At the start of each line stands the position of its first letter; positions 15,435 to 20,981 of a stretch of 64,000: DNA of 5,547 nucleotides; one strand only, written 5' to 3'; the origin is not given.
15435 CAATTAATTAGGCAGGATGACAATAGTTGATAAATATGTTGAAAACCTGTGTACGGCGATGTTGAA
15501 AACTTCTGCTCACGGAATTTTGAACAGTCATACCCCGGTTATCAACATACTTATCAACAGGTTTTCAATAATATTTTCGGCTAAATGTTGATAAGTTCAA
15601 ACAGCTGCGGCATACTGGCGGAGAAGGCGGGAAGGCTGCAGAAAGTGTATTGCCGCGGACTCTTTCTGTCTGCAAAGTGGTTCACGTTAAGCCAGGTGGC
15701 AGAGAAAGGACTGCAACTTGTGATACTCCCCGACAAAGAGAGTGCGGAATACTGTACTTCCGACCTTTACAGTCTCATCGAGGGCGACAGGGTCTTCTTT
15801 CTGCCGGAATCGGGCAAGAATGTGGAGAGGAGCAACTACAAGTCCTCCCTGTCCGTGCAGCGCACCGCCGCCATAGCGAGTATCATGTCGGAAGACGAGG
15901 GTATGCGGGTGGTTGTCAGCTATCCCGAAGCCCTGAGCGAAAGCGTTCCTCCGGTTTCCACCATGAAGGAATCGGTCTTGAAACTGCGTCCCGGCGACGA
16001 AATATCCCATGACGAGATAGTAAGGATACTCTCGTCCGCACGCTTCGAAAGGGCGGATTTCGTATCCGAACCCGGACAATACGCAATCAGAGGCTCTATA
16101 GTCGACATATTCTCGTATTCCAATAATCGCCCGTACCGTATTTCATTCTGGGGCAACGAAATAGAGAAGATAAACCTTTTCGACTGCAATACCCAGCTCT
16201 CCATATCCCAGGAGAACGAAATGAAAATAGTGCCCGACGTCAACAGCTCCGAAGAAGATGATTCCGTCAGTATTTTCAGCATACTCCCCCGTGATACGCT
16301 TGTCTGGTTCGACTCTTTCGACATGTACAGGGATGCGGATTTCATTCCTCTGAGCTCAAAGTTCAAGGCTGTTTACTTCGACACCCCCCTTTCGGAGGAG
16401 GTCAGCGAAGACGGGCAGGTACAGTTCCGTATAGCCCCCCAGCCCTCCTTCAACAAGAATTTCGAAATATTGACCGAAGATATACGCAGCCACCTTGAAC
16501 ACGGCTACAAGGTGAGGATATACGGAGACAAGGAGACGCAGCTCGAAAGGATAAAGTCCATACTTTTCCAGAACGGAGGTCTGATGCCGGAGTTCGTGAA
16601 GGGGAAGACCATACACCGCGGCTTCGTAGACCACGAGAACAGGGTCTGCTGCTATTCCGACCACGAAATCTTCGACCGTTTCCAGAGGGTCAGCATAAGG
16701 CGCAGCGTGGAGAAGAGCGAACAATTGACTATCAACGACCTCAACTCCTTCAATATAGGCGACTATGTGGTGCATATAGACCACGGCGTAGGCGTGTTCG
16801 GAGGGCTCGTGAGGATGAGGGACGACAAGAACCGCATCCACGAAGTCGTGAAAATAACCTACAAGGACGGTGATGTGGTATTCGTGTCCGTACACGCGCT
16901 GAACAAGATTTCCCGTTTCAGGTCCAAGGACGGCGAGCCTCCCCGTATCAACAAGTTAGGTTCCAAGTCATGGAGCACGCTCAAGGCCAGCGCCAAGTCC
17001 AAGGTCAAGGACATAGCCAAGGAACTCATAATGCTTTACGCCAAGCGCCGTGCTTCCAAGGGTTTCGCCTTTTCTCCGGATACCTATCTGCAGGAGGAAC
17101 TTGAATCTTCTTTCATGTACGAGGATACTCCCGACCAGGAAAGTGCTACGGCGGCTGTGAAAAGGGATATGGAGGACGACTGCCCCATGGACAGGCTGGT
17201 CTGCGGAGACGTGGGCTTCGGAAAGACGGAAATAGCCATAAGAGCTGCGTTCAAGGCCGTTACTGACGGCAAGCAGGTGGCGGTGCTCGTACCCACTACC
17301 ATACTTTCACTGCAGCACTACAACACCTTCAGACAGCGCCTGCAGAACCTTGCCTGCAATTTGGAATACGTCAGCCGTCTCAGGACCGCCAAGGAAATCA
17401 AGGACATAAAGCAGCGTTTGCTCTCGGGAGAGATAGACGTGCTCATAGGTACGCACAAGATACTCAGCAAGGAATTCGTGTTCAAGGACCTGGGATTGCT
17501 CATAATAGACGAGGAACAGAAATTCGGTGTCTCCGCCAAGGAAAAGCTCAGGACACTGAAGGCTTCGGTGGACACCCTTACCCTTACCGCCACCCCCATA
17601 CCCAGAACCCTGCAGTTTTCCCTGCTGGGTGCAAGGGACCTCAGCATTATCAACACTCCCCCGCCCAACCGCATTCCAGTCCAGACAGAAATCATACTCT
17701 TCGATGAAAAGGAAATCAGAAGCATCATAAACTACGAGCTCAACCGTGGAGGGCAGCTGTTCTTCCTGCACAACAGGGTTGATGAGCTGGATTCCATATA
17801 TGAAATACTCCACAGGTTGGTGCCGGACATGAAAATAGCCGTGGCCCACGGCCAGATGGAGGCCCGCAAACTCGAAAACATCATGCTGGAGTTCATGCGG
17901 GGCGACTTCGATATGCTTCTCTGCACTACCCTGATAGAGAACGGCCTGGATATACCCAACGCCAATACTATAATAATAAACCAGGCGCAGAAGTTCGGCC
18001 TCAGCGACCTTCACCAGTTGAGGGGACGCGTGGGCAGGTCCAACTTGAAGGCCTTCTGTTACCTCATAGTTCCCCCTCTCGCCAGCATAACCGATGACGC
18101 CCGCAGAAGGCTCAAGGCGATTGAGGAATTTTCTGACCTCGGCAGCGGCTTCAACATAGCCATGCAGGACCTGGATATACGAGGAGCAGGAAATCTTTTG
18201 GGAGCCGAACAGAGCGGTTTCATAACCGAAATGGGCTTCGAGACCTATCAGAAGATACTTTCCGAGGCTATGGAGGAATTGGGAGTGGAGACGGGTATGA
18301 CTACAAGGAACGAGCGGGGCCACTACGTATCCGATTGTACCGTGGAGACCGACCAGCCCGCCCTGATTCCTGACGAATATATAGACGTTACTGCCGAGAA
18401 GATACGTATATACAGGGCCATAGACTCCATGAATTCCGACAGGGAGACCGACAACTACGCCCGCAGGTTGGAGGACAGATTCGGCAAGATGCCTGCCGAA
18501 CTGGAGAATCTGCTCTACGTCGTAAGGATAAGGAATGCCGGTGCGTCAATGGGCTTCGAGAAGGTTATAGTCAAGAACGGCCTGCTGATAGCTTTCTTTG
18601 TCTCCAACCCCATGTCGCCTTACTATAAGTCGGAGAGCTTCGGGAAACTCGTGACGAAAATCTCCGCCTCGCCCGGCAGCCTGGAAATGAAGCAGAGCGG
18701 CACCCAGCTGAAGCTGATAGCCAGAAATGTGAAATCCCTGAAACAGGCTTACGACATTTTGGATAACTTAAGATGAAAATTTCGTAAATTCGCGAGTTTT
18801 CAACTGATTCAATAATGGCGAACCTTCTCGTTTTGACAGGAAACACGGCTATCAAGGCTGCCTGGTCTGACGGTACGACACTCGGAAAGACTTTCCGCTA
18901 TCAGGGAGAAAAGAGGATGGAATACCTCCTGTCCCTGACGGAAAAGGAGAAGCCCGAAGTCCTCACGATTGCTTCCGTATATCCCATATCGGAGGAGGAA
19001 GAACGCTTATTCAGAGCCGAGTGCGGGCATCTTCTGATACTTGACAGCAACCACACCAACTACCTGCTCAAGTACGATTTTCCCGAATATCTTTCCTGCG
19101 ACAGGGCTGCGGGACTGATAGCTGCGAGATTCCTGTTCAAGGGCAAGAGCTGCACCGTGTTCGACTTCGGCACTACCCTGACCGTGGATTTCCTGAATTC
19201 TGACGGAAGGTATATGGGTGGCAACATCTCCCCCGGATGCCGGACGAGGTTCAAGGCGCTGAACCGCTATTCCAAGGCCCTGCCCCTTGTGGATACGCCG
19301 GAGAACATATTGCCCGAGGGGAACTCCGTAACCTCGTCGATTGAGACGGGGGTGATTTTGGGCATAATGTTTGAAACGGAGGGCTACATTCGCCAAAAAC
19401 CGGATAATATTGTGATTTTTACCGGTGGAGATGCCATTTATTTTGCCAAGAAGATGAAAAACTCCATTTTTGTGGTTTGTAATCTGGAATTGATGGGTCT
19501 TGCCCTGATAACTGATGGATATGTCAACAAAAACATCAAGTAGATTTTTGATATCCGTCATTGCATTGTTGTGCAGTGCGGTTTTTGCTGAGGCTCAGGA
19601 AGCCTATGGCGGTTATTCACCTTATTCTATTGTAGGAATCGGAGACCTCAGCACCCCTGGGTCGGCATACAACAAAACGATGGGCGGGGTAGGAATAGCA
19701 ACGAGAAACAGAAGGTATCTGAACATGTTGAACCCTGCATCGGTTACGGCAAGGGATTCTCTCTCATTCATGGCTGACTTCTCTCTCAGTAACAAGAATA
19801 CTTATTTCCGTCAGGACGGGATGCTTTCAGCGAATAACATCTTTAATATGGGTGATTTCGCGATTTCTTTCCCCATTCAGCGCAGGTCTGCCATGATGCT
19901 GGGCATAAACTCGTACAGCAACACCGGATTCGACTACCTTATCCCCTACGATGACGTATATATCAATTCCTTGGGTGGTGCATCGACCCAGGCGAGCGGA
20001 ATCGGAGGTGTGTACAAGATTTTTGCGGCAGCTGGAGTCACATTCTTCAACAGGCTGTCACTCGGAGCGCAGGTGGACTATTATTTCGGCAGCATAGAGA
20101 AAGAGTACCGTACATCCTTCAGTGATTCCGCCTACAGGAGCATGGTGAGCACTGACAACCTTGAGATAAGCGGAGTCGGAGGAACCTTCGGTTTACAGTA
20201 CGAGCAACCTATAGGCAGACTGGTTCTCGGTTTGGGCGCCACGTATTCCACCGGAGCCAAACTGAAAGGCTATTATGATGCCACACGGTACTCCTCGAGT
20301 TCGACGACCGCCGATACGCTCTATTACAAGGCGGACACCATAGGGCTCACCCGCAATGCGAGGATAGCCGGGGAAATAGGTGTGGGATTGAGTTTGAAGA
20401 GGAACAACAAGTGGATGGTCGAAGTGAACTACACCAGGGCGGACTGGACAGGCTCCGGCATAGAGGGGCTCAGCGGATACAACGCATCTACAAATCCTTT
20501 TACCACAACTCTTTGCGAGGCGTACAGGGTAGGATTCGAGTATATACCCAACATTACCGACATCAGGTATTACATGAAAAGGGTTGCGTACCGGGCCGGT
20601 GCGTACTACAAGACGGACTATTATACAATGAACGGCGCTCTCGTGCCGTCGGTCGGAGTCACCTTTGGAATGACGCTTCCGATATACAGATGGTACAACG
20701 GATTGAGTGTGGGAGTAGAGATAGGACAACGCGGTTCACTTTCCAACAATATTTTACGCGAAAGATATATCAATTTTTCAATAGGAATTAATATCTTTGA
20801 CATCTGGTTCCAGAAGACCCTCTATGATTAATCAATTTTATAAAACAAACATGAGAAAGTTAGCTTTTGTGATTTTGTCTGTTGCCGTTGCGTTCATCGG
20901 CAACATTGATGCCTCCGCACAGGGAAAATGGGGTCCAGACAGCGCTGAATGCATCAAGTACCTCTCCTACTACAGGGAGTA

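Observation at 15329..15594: Nine DnaA-box-like 9-mers plus an AT-rich tract between divergent ruvB and mfd: candidate oriC (or an iteron operator for two repair genes)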

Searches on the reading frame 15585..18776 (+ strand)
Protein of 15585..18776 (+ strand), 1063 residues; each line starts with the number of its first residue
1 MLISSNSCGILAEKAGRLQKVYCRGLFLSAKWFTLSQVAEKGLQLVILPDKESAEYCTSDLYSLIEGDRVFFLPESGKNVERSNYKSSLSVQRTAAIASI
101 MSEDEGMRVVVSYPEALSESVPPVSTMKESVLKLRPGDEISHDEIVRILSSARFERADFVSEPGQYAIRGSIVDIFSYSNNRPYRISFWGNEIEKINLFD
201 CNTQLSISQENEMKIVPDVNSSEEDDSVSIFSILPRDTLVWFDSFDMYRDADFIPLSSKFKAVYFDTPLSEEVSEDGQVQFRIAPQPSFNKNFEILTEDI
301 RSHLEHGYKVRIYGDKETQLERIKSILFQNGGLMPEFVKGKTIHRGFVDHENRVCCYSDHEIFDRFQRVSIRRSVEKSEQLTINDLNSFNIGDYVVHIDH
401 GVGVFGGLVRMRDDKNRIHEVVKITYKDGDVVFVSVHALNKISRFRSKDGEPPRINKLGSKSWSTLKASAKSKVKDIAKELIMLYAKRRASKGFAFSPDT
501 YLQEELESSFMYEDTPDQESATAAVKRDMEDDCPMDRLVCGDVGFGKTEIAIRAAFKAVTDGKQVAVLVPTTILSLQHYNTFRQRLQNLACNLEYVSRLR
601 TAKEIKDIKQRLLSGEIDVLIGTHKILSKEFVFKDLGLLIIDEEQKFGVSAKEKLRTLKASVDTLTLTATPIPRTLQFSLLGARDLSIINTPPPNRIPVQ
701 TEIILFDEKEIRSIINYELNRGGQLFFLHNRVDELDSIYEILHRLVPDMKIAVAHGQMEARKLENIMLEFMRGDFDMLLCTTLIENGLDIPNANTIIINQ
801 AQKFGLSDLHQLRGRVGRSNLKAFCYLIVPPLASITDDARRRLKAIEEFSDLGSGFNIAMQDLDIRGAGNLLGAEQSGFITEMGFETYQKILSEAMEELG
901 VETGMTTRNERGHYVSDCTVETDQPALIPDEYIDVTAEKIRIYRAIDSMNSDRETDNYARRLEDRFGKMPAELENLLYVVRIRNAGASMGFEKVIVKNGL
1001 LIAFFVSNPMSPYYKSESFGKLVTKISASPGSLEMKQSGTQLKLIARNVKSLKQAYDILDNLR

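Call 7: search_protein_families(library=ncbifam, proteins=[window:15585-18776:+])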
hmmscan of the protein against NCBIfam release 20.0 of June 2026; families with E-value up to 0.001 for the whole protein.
window:15585-18776:+ (1063 aa): 27 families (the best 25 are shown)
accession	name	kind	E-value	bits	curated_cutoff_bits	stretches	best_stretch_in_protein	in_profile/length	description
TIGR00580.2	mfd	equivalog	1.4e-277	923.8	800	2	272-993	192-905/907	transcription-repair coupling factor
NF007966.0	PRK10689.1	equivalog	2.3e-208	694.6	1329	2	344-1014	431-1099/1148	transcription-repair coupling factor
NF008168.0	PRK10917.2-2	equivalog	2.4e-116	390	718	1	481-880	331-738/795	ATP-dependent DNA helicase RecG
NF008165.0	PRK10917.1-3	equivalog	7.1e-110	368.5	711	1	487-880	238-635/692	ATP-dependent DNA helicase RecG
TIGR00643.1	recG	equivalog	7.6e-110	368.5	659.4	1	489-881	211-608/629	ATP-dependent DNA helicase RecG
NF008170.0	PRK10917.2-4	equivalog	8.1e-96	321.7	975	1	488-879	375-770/826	ATP-dependent DNA helicase RecG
NF008163.0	PRK10917.1-1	equivalog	2.1e-94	317.2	796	1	477-880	230-643/692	ATP-dependent DNA helicase RecG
NF008164.0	PRK10917.1-2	equivalog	2.4e-91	307.1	785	1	481-879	244-645/704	ATP-dependent DNA helicase RecG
NF008166.0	PRK10917.1-4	equivalog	1.6e-87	294.2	864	1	498-879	261-655/705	ATP-dependent DNA helicase RecG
NF008167.0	PRK10917.2-1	equivalog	4e-76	256.7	995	1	500-883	271-690/744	ATP-dependent DNA helicase RecG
NF008169.0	PRK10917.2-3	equivalog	2.2e-53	181.8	555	1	485-897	198-601/610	ATP-dependent DNA helicase RecG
NF003673.1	PRK05298.1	equivalog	2.2e-22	79.2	743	2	85-220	112-245/653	excinuclease ABC subunit UvrB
TIGR00631.1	uvrb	equivalog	2.8e-19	68.8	750.1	1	87-219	114-244/658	excinuclease ABC subunit UvrB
TIGR00595.1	priA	equivalog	5.3e-17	61.6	230.35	1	538-647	1-105/509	replication restart helicase PriA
NF004066.1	PRK05580.1-3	equivalog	1.7e-15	56.4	813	1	501-645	240-377/788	primosomal protein N'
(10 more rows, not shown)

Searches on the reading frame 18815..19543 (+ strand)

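Call 7: search_protein_families(library=ncbifam, proteins=[window:18815-19543:+])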
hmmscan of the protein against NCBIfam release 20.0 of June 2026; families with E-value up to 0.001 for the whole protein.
window:18815-19543:+ (242 aa): 30 families (the best 25 are shown)
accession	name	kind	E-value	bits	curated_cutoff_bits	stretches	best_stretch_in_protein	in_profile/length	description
NF009850.0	PRK13320.1-2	equivalog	5.8e-53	180.1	321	1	3-233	2-234/241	type III pantothenate kinase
NF009853.0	PRK13320.1-5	equivalog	8.3e-47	159.7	287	1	3-233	2-237/243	type III pantothenate kinase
NF009854.0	PRK13320.1-6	equivalog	2.1e-36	125.6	414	1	3-233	2-236/243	type III pantothenate kinase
TIGR00671.1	baf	subfamily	3.1e-25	89.3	58.2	1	4-219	2-229/243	type III pantothenate kinase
NF009851.0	PRK13320.1-3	equivalog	3.2e-25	89.2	500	1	3-233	4-240/244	type III pantothenate kinase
NF009848.0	PRK13318.1-6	equivalog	4.9e-24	85.1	248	1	8-232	7-250/256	type III pantothenate kinase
NF009855.0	PRK13321.1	equivalog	2.8e-23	82.5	233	1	8-233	7-251/256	type III pantothenate kinase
NF009871.0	PRK13331.1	equivalog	9.1e-21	74.3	251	1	4-216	10-223/253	pantothenate kinase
NF009860.0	PRK13322.1-5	equivalog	1.7e-20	73.8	288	1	4-219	3-231/248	pantothenate kinase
NF009849.0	PRK13320.1-1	equivalog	4.8e-19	68.7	354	1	50-217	64-244/267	type III pantothenate kinase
NF009844.0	PRK13318.1-2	equivalog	2.4e-18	66.2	331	1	50-234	60-252/259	type III pantothenate kinase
NF009852.0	PRK13320.1-4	equivalog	5.7e-17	61.9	439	1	74-194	96-216/270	pantothenate kinase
NF009843.0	PRK13318.1-1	equivalog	5.1e-15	55.4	426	1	79-234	92-251/259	type III pantothenate kinase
NF009847.0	PRK13318.1-5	equivalog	2.2e-13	50.1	381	1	73-233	86-251/256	type III pantothenate kinase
NF009868.0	PRK13328.1-4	equivalog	1.9e-12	47.1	388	1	87-161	96-170/268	type III pantothenate kinase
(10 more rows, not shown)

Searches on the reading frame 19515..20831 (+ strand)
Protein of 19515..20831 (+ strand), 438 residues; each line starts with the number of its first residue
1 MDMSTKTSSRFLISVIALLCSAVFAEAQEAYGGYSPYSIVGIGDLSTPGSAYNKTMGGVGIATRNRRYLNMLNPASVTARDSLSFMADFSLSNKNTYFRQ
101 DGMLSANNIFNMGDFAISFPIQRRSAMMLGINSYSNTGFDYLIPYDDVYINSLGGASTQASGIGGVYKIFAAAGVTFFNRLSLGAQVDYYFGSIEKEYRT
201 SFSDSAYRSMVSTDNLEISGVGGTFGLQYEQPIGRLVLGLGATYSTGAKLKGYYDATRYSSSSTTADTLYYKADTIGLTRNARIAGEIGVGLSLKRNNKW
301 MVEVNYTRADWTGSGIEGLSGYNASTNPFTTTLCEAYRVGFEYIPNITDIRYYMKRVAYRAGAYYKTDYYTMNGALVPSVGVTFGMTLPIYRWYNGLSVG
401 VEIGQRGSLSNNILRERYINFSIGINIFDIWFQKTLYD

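Call 7: search_protein_families(library=ncbifam, proteins=[window:19515-20831:+])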
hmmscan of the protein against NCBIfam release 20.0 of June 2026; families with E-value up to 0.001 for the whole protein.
window:19515-20831:+ (438 aa): 1 family
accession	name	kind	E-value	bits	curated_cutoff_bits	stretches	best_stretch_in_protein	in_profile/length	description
NF053685.1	BamG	equivalog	5.7e-89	298.9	250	1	32-435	4-396/397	BamG family beta-barrel-assembly machinery protein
